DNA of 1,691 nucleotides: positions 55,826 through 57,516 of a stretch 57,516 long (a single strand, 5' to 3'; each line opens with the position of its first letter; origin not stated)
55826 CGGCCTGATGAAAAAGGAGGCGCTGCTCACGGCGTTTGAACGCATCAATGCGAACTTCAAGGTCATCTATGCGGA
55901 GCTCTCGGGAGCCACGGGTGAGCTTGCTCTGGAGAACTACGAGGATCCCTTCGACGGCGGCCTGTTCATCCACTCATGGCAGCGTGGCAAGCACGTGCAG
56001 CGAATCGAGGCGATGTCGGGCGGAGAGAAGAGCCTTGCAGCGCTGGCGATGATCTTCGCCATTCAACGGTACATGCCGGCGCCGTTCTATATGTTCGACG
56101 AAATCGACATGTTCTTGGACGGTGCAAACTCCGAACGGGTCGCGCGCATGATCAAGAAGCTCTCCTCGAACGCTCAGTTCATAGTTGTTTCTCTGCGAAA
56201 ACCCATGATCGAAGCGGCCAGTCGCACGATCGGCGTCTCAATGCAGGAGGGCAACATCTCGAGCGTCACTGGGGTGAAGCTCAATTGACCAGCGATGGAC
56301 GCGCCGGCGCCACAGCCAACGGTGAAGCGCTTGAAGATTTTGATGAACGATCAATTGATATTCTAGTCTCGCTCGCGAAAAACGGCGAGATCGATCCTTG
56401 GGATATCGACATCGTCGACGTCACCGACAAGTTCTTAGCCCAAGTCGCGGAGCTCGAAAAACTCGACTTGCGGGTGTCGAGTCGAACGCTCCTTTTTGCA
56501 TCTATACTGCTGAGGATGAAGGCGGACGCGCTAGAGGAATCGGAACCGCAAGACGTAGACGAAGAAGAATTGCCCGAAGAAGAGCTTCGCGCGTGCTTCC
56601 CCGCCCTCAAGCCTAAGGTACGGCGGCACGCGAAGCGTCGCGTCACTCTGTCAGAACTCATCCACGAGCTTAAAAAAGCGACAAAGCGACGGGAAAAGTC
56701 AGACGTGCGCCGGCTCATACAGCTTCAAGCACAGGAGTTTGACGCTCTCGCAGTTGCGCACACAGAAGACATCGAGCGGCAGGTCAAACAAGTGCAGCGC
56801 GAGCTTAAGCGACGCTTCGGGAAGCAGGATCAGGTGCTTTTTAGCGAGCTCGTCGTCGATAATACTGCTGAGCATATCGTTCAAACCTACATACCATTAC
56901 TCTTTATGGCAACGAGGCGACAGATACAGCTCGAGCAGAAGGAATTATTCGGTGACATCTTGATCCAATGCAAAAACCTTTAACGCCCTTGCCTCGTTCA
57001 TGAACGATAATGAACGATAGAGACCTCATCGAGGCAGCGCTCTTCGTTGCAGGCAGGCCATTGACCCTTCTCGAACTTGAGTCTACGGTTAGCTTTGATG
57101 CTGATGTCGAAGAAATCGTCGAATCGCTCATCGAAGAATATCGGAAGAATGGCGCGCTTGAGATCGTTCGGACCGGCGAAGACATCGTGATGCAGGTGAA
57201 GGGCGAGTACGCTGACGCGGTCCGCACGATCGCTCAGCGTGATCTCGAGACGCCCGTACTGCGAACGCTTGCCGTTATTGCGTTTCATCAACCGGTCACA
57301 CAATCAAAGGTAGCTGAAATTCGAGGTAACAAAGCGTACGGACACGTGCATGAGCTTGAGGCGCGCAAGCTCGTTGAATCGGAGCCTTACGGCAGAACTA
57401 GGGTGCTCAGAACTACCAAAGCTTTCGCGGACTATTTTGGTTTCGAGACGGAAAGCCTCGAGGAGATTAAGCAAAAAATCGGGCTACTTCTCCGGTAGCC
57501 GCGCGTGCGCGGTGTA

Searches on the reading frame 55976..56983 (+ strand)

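Call 83: search_protein_families(library=pfam, proteins=[window:55976-56983:+], max_evalue=0.001)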
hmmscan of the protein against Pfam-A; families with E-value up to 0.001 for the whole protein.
window:55976-56983:+ (335 aa): 1 family
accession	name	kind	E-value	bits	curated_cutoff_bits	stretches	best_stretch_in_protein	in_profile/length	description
PF02616.19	SMC_ScpA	-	3.6e-20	73.4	24.6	1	133-331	1-230/232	Segregation and condensation protein ScpA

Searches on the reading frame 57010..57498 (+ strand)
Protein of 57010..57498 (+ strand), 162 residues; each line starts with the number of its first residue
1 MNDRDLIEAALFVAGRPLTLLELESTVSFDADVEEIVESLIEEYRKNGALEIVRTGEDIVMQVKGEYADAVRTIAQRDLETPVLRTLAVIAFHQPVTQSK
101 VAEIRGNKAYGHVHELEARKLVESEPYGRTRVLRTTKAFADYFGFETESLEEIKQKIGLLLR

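Call 83: search_protein_families(library=pfam, proteins=[window:57010-57498:+], max_evalue=0.001)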
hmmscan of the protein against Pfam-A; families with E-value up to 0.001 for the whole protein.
window:57010-57498:+ (162 aa): 1 family
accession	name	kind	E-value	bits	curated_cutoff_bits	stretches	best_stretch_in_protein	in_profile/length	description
PF04079.22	SMC_ScpB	-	9.3e-37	126.5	27.4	1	6-151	2-158/160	Segregation and condensation complex subunit ScpB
